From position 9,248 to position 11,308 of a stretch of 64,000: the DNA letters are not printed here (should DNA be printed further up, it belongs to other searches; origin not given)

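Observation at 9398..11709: CYTH-uridine kinase-CYTH fusion translationally coupled to a bPH_2 membrane protein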

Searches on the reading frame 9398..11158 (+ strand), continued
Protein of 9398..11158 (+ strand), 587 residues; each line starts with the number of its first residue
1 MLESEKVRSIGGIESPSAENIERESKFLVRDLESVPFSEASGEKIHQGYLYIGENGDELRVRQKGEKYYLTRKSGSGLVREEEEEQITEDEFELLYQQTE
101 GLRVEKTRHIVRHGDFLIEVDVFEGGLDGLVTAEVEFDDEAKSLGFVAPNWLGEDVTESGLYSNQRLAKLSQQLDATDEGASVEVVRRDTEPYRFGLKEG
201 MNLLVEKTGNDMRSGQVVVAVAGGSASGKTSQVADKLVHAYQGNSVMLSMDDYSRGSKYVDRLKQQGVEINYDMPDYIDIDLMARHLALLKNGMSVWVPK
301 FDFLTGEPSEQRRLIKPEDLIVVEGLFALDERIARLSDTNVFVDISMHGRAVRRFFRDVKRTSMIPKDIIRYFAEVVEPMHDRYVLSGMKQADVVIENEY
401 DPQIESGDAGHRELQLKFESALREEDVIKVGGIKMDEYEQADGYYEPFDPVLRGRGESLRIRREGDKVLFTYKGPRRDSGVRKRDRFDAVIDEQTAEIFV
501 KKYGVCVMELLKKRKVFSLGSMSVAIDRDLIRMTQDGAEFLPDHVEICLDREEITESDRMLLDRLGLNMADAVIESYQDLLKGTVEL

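Call 45: search_solved_structures(query=A1, max_evalue=1e-40, show_alignments=3)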
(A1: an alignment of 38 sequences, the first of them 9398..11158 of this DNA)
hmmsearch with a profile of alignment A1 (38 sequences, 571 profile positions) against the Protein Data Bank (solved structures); distinct sequences matched with E-value up to 1e-40: 5.
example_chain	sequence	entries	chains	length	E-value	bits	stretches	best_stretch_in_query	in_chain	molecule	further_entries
3typ_A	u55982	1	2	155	2.5e-47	165.1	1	19-166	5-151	Uncharacterized protein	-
2fbl_A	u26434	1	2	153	2.5e-47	165.1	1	18-166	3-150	hypothetical protein NE1496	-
7z66_AAAA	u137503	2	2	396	9.8e-46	159.8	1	185-524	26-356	Inorganic pyrophosphatase TTM1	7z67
3w8r_A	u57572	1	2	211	5.1e-41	144.3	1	206-387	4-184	Uridine kinase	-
3asy_A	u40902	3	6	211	8e-41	143.6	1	206-387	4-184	Uridine kinase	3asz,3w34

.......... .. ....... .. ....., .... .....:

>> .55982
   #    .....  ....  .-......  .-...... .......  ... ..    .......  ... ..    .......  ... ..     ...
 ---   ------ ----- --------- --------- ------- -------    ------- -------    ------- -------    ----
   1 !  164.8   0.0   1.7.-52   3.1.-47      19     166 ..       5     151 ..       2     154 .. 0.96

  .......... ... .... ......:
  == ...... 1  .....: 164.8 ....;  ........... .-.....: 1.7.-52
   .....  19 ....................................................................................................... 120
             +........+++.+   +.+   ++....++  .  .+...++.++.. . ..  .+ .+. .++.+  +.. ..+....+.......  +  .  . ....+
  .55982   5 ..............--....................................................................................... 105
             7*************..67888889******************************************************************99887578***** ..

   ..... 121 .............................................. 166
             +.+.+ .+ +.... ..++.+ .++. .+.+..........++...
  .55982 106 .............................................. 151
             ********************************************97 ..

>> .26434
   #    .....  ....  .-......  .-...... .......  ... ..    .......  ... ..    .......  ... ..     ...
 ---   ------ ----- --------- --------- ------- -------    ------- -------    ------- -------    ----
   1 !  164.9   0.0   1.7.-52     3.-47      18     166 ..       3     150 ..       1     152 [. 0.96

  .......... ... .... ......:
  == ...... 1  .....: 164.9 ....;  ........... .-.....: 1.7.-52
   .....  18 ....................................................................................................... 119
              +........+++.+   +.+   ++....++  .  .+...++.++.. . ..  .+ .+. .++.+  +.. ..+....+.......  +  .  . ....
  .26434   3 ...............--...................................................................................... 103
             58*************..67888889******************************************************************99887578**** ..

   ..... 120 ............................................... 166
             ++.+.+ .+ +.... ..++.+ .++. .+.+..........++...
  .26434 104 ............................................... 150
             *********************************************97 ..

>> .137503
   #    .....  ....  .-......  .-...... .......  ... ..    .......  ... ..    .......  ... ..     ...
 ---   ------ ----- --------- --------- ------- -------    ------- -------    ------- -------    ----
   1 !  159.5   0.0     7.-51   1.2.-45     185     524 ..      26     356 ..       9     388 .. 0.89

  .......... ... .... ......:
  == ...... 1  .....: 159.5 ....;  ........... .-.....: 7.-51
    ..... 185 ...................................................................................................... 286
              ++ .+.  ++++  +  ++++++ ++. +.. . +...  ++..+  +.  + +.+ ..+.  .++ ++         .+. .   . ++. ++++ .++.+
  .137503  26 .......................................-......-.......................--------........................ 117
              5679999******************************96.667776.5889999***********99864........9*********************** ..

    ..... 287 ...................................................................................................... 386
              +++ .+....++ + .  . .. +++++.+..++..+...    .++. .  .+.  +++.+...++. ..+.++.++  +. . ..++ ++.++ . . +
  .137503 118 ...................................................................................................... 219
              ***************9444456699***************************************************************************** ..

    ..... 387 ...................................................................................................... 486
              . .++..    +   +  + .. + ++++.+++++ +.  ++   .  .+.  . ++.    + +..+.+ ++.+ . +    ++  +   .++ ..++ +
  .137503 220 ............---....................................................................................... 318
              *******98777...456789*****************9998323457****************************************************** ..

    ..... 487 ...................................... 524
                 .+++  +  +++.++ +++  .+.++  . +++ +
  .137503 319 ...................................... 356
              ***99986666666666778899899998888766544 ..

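Call 51: search_protein_representatives(protein=window:9398-11158:+)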
Query: 587 residues. Proteins with E-value up to 0.001 (for the whole library): 11863; up to 1e-10: 4064; up to 1e-30: 199. The best 150 are listed.
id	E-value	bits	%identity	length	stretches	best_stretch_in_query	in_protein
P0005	1.2e-224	763.7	59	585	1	2-587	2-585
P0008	7.3e-150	516.9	48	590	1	9-581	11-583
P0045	7.9e-117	407.8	40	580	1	24-582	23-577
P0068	3.3e-112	392.6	41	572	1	22-579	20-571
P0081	1.1e-107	377.6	41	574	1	19-570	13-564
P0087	1.4e-104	367.4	41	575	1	22-551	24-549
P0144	1.9e-104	367.0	39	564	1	17-565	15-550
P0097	1.6e-101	357.3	44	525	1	22-555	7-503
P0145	4.2e-100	352.6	36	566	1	20-577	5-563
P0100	8.6e-99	348.3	37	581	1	21-568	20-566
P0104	3.1e-96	339.9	37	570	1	9-579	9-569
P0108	3.4e-94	333.1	40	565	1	16-560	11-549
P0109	4.8e-94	332.6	40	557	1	41-579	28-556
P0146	7.2e-94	332.1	38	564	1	18-554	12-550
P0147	2.7e-93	330.1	39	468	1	5-467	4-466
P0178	3.4e-71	257.2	39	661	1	199-578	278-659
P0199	6.0e-63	230.0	38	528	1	198-582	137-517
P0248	4.4e-49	184.2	34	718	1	190-528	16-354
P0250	5.5e-49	183.9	34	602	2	213-583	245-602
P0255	1.8e-47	178.9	35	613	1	180-583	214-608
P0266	5.8e-42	160.7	37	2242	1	214-527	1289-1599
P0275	1.1e-40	156.5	34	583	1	212-580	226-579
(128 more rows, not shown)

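Call 54: search_protein_families(library=pfam, proteins=[P0248, P0178, P0250, P0255, P0275, P0266, P0199], max_evalue=0.01)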
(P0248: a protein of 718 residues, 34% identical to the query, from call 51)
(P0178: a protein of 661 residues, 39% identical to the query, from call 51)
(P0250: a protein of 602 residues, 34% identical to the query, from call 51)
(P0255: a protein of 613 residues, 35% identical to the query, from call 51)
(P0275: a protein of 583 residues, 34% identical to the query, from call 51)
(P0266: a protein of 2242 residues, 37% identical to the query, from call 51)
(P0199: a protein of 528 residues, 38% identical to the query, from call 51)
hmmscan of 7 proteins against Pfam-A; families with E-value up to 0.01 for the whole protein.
P0248 (718 aa): 4 families
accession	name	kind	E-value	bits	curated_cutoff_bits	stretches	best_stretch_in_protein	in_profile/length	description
PF14681.12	UPRTase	-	6.2e-39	134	27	1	496-687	24-205/206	Uracil phosphoribosyltransferase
PF00485.24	PRK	-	2.9e-27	96.2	22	1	46-222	1-187/196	Phosphoribulokinase / Uridine kinase family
PF01928.26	CYTH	-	2.1e-26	93.3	23.2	1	237-394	3-179/179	CYTH domain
PF00156.33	Pribosyltran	-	2e-08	34.1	26.3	1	530-640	20-123/158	Phosphoribosyl transferase domain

P0178 (661 aa): 4 families
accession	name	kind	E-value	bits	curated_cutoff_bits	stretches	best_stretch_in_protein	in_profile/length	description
PF00485.24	PRK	-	1.6e-26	93.8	22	1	299-477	1-188/196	Phosphoribulokinase / Uridine kinase family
PF01928.26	CYTH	-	2.2e-16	60.6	23.2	1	492-631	2-147/179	CYTH domain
PF18325.7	Fas_alpha_ACP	-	0.00058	20.6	30.6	0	151-258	56-150/162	Fatty acid synthase subunit alpha Acyl carrier domain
PF02680.19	DUF211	-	0.0044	17.6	22.1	0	571-611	39-79/89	Uncharacterized ArCR, COG1888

P0250 (602 aa): 2 families
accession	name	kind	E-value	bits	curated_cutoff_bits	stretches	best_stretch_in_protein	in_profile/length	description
PF01928.26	CYTH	-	2.5e-34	119.1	23.2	2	15-215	2-178/179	CYTH domain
PF00485.24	PRK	-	6.2e-21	75.5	22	1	253-425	4-188/196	Phosphoribulokinase / Uridine kinase family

P0255 (613 aa): 2 families
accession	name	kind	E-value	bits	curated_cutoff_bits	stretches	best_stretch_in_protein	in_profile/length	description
PF00485.24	PRK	-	6.8e-27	95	22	1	252-426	1-187/196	Phosphoribulokinase / Uridine kinase family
PF01928.26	CYTH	-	3e-24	86.3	23.2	2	455-577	21-148/179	CYTH domain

P0275 (583 aa): 3 families
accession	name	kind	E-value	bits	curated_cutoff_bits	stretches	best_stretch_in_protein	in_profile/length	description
PF00485.24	PRK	-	1.5e-22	80.9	22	1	235-409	2-189/196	Phosphoribulokinase / Uridine kinase family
PF01928.26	CYTH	-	1.3e-21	77.7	23.2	2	6-171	2-154/179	CYTH domain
PF06414.18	Zeta_toxin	-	0.0026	17.6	22.3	1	228-258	12-42/199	Zeta toxin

P0266 (2242 aa): 3 families
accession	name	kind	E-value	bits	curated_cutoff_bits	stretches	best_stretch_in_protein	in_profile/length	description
PF00485.24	PRK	-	5.1e-22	79.1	22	1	1293-1467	1-188/196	Phosphoribulokinase / Uridine kinase family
PF01928.26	CYTH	-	8.2e-17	62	23.2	1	1498-1609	21-142/179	CYTH domain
PF02224.24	Cytidylate_kin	-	0.0032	17.7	26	0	1296-1349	3-56/211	Cytidylate kinase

P0199 (528 aa): 1 family
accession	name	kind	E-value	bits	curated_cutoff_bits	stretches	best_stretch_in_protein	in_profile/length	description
PF00485.24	PRK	-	5.2e-28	98.6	22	1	159-333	2-188/196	Phosphoribulokinase / Uridine kinase family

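Call 57: list_cluster_members(proteins=[P0001, P0121, P0006, P0248])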
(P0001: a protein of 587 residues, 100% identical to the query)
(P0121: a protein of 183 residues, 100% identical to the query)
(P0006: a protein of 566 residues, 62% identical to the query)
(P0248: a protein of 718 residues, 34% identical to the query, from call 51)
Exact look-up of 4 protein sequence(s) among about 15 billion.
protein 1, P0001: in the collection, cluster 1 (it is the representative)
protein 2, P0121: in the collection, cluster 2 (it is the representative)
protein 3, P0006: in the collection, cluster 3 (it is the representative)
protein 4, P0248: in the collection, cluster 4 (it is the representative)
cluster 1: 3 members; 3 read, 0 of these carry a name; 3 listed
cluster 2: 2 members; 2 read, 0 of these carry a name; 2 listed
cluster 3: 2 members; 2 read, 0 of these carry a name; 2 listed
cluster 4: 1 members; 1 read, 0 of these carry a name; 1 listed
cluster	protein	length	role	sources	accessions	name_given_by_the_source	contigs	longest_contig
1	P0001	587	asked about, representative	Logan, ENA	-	-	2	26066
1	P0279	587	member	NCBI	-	-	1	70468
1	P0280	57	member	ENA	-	-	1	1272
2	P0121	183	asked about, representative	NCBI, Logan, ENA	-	-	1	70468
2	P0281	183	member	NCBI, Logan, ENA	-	-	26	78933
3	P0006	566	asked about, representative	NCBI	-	-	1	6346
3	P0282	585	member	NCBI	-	-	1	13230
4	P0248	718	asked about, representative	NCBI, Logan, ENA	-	-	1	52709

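Call 58: find_encoding_contigs(protein=P0248, flank=4000, max_places=1)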
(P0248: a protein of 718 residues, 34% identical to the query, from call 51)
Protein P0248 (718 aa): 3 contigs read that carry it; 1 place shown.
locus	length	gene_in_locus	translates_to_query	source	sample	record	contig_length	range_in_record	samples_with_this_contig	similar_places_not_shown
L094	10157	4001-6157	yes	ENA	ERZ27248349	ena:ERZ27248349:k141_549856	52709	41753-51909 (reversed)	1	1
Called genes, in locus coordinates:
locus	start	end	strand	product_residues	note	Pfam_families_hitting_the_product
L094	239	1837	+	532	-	-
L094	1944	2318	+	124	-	-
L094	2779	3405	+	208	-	-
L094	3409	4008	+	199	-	PF01966:HD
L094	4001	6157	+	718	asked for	PF00485:PRK, PF01928:CYTH, PF14681:UPRTase, PF00156:Pribosyltran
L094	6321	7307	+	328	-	-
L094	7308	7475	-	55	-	-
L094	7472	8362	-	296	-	PF01209:Ubie_methyltran (weak), PF13489:Methyltransf_23, PF08241:Methyltransf_11, PF08242:Methyltransf_12, PF13649:Methyltransf_25, PF13847:Methyltransf_31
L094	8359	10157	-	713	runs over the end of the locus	PF02629:CoA_binding, PF13380:CoA_binding_2, PF13607:Succ_CoA_lig, PF19045:Ligase_CoA_2, PF13549:ATP-grasp_5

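Call 63: search_protein_families(library=padloc, proteins=[window:9398-11158:+], max_evalue=0.01)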
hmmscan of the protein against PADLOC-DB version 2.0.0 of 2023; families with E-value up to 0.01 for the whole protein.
window:9398-11158:+ (587 aa): 0 families
